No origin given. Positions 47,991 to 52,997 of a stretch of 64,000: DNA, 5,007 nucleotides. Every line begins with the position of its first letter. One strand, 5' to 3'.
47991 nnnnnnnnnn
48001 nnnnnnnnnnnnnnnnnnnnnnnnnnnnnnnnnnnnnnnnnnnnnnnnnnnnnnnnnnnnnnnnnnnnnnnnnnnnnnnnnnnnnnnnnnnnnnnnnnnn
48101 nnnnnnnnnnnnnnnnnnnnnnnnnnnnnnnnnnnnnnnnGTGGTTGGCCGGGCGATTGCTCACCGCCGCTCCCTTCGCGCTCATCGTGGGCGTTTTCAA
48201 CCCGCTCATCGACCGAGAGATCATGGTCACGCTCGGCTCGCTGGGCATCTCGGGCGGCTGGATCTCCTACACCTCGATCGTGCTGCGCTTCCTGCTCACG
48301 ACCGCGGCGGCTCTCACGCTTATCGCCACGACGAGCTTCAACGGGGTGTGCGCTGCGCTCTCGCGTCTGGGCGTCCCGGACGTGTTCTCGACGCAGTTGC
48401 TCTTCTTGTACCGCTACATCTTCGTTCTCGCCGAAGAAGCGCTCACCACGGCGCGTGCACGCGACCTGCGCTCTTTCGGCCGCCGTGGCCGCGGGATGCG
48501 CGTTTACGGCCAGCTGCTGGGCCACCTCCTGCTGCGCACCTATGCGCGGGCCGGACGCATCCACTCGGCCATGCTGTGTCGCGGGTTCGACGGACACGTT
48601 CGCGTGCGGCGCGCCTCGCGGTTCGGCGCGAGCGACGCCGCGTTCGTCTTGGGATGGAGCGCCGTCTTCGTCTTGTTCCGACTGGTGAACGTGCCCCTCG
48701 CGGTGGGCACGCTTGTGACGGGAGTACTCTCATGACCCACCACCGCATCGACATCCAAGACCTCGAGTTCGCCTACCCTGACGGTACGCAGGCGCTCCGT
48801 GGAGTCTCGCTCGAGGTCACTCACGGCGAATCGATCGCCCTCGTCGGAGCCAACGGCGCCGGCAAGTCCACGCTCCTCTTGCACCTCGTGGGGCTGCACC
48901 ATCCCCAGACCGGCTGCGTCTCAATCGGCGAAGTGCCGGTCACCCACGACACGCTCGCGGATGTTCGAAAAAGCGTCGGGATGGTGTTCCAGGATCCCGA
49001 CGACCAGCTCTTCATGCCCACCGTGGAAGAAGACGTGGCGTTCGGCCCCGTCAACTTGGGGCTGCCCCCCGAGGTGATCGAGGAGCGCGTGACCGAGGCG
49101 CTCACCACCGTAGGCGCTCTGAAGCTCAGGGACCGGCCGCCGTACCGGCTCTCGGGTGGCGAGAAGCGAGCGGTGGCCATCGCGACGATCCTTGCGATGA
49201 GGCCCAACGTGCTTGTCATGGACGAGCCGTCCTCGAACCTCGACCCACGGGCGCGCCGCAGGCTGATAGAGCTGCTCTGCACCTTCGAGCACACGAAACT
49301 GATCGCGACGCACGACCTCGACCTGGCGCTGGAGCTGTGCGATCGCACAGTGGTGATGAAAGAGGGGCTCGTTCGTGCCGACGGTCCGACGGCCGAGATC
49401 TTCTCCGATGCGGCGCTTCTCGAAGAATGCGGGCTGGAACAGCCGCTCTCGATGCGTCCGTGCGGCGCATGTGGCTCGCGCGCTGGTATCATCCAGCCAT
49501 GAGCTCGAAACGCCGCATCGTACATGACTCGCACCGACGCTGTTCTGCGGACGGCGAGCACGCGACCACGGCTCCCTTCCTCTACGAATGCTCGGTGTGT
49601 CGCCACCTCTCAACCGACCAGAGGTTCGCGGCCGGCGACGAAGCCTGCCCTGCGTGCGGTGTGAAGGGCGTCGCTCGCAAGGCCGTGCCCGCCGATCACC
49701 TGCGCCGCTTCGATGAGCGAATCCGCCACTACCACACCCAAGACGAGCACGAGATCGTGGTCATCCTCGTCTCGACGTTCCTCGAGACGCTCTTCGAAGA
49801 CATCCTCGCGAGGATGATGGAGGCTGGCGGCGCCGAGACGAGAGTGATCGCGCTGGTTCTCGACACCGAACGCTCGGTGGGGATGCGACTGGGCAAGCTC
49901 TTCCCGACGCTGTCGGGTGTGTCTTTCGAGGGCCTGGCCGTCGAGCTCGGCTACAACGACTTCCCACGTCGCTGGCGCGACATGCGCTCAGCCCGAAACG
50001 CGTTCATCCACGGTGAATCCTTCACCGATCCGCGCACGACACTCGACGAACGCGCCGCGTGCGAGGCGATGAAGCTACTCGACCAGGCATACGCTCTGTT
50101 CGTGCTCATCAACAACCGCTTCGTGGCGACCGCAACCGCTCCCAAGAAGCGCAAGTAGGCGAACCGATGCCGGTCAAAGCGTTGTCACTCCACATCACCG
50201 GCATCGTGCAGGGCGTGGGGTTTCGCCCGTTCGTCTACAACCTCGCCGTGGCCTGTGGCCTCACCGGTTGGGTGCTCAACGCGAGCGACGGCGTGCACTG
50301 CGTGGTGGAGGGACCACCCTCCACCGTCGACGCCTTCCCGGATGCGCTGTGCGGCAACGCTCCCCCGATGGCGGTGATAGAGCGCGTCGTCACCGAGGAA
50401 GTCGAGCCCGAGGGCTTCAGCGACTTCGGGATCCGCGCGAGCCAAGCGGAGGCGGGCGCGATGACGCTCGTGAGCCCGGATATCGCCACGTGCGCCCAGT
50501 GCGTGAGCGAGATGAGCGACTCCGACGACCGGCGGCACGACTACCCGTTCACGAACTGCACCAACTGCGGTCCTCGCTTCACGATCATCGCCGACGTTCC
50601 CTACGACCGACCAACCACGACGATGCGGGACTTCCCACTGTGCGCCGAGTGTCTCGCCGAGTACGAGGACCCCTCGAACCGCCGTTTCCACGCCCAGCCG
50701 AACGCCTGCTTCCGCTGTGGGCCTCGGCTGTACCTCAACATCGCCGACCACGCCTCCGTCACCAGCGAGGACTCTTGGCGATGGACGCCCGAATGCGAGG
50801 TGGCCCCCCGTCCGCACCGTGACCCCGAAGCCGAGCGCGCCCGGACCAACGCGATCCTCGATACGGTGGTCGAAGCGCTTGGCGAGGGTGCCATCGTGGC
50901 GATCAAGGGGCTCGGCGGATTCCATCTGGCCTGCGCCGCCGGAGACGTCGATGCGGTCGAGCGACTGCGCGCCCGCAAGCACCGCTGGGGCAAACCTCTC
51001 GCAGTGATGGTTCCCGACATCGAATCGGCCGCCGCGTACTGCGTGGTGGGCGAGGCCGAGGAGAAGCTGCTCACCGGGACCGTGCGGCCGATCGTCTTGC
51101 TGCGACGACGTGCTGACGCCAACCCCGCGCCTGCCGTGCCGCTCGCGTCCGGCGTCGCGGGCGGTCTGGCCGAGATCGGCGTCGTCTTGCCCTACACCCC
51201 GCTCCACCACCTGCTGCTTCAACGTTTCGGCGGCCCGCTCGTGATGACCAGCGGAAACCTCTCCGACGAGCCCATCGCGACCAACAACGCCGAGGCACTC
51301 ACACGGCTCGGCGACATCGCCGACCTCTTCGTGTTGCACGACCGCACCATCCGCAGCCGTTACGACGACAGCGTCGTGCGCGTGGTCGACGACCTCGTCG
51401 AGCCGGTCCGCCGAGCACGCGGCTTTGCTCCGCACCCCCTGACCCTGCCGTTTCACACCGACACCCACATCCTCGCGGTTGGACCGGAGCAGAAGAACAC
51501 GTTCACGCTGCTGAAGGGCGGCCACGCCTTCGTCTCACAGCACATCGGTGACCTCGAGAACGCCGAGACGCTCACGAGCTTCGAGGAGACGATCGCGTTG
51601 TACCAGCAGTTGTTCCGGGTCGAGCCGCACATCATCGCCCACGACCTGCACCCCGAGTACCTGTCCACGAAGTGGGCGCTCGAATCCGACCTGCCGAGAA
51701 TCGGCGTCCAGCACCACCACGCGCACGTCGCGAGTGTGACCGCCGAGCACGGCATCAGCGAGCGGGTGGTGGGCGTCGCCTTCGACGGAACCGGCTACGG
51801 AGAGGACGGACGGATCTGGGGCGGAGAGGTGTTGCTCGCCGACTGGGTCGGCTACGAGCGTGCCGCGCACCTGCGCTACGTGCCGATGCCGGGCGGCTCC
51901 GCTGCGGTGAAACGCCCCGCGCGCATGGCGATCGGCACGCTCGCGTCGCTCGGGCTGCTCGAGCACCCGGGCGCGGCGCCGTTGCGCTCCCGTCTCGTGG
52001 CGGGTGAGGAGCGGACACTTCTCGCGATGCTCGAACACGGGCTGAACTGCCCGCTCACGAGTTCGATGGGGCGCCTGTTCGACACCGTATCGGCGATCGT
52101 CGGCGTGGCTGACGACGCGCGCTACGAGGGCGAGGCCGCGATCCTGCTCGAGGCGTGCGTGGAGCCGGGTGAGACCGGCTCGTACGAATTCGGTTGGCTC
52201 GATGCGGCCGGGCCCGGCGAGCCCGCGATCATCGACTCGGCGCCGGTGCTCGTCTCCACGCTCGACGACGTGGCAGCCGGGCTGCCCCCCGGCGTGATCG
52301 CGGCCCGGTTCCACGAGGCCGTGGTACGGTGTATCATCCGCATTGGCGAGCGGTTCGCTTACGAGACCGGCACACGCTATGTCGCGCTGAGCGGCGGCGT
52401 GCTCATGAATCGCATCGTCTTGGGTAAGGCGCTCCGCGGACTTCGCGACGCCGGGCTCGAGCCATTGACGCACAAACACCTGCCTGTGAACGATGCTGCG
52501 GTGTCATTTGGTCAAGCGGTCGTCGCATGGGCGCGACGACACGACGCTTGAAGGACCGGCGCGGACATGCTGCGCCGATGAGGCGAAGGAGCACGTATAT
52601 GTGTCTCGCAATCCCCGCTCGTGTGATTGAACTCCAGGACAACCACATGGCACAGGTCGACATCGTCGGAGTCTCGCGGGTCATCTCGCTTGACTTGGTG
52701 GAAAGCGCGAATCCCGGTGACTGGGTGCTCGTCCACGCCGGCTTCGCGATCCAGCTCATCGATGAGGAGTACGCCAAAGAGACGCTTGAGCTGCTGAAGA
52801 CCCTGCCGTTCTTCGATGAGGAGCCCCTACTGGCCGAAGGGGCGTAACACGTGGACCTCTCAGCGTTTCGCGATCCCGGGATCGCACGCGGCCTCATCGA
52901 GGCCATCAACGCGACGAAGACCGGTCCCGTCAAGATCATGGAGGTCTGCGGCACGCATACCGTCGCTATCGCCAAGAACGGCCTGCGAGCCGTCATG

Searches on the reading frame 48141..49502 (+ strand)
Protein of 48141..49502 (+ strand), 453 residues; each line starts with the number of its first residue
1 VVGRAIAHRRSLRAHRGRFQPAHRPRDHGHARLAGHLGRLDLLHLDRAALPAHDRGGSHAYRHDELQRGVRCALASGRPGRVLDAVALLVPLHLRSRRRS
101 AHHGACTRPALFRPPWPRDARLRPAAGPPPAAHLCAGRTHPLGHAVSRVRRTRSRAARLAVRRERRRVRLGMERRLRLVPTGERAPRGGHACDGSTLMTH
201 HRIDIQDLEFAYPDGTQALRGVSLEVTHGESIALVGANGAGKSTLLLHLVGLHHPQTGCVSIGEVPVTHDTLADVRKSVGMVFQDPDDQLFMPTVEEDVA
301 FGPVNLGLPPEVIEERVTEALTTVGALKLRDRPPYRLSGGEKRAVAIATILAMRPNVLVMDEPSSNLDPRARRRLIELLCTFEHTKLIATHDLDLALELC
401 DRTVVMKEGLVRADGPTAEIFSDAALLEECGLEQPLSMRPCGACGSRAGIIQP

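Call 66: search_protein_families(library=ncbifam, proteins=[window:48141-49502:+], max_evalue=0.000001)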
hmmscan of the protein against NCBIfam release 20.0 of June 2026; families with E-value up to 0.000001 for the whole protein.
window:48141-49502:+ (453 aa): 182 families (the best 25 are shown)
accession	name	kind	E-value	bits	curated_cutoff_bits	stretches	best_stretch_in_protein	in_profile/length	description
TIGR04520.1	ECF_ATPase_1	equivalog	1.2e-69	234.7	315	1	203-438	1-241/269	energy-coupling factor transporter ATPase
NF010171.0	PRK13652.1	equivalog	3.3e-69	233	476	1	201-436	2-241/277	cobalt transporter ATP-binding subunit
TIGR04521.1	ECF_ATPase_2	equivalog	5.6e-69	232.3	330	1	203-438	1-250/279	energy-coupling factor transporter ATPase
NF010157.0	PRK13636.1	equivalog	2.3e-64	217.3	463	1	201-432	4-241/285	cobalt transporter ATP-binding subunit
TIGR01166.1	cbiO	subfamily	2.3e-64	216.4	211.8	1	212-396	1-190/190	cobalt ABC transporter, ATP-binding protein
NF010156.0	PRK13635.1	equivalog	1.5e-62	211.3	392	1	199-439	2-246/279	energy-coupling factor ABC transporter ATP-binding protein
NF010158.0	PRK13637.1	equivalog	1.4e-58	198.3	390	1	203-435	3-247/287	energy-coupling factor transporter ATPase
NF010155.0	PRK13634.1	equivalog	9.1e-58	195.8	413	1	203-439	3-252/290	energy-coupling factor ABC transporter ATP-binding protein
NF010167.0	PRK13648.1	subfamily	4.6e-51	173.8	241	1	202-439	7-248/269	energy-coupling factor transporter ATPase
NF010170.0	PRK13651.1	equivalog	2.2e-49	168.1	432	2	272-434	100-266/308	cobalt transporter ATP-binding subunit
NF010159.0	PRK13638.1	equivalog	6.8e-47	160.1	489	1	206-437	5-240/271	energy-coupling factor ABC transporter ATP-binding protein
NF010166.0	PRK13646.1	equivalog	3.3e-44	151.3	458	1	206-435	6-248/286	energy-coupling factor transporter ATPase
NF010153.0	PRK13631.1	equivalog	9.3e-43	146.4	463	1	217-435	40-278/320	cobalt transporter ATP-binding subunit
TIGR03375.1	type_I_sec_LssB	subfamily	3e-42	144.8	693.1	1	199-422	462-690/696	type I secretion system permease/ATPase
TIGR03265.1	PhnT2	equivalog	1.7e-39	136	457.7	1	203-423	5-225/353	putative 2-aminoethylphosphonate ABC transporter ATP-binding protein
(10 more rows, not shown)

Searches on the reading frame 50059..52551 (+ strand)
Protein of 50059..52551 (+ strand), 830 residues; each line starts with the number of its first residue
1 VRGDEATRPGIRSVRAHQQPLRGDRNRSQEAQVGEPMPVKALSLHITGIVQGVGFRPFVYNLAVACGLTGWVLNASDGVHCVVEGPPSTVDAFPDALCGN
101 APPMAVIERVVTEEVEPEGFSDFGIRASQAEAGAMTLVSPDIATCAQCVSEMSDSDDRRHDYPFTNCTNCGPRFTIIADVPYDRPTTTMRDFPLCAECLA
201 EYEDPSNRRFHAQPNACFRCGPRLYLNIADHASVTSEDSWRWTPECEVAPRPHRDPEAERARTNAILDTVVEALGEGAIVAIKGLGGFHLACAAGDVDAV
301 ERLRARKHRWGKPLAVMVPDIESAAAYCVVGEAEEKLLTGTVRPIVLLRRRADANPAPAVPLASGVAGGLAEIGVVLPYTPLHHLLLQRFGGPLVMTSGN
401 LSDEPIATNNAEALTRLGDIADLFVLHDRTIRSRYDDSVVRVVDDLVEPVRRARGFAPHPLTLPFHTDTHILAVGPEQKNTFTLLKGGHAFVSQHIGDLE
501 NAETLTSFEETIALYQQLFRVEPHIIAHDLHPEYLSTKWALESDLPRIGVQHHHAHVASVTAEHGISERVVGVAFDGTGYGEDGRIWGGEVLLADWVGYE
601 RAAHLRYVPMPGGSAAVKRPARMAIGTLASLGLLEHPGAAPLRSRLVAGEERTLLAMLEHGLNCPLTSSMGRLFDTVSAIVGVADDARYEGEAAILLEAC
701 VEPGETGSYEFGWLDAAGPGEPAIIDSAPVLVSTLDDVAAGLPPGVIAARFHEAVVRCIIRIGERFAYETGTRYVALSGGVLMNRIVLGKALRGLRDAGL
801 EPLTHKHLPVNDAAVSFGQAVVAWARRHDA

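Call 65: search_protein_families(library=pfam, proteins=[window:50059-52551:+], max_evalue=1e-8)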
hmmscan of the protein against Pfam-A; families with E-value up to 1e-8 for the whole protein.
window:50059-52551:+ (830 aa): 5 families
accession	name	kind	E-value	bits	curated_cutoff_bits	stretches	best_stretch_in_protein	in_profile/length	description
PF22521.2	HypF_C_2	-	2.1e-74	250.8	27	1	572-819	1-241/241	Carbamoyltransferase, Kae1-like Domain, second subdomain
PF01300.24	Sua5_yciO_yrdC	-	1.2e-43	149.1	25.1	1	273-452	2-177/178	Telomere recombination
PF17788.7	HypF_C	-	4.5e-35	120.7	23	1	467-563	2-99/99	HypF Kae1-like domain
PF07503.17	zf-HYPF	-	1.2e-30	105.4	23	2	194-226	1-33/34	HypF finger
PF00708.24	Acylphosphatase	-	4.7e-22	78.5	22.5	1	44-125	3-85/85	Acylphosphatase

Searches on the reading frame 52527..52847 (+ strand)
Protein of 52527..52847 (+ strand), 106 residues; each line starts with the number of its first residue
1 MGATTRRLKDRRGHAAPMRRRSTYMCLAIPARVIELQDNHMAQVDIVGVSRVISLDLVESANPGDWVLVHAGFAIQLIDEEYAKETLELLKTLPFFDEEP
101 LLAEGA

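Call 66: search_protein_families(library=ncbifam, proteins=[window:52527-52847:+], max_evalue=0.000001)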
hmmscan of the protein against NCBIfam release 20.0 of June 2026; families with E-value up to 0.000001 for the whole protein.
window:52527-52847:+ (106 aa): 3 families
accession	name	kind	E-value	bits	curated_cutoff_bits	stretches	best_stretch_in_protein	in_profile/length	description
TIGR00074.1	hypC_hupF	subfamily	1.4e-25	89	48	1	25-93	1-68/80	HypC/HybG/HupF family hydrogenase formation chaperone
NF007721.0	PRK10413.1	equivalog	5.4e-16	58.3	115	1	25-93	1-75/87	hydrogenase maturation factor HybG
NF007712.0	PRK10409.1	equivalog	1.2e-14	54.3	136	1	25-100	1-79/90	HypC/HybG/HupF family hydrogenase formation chaperone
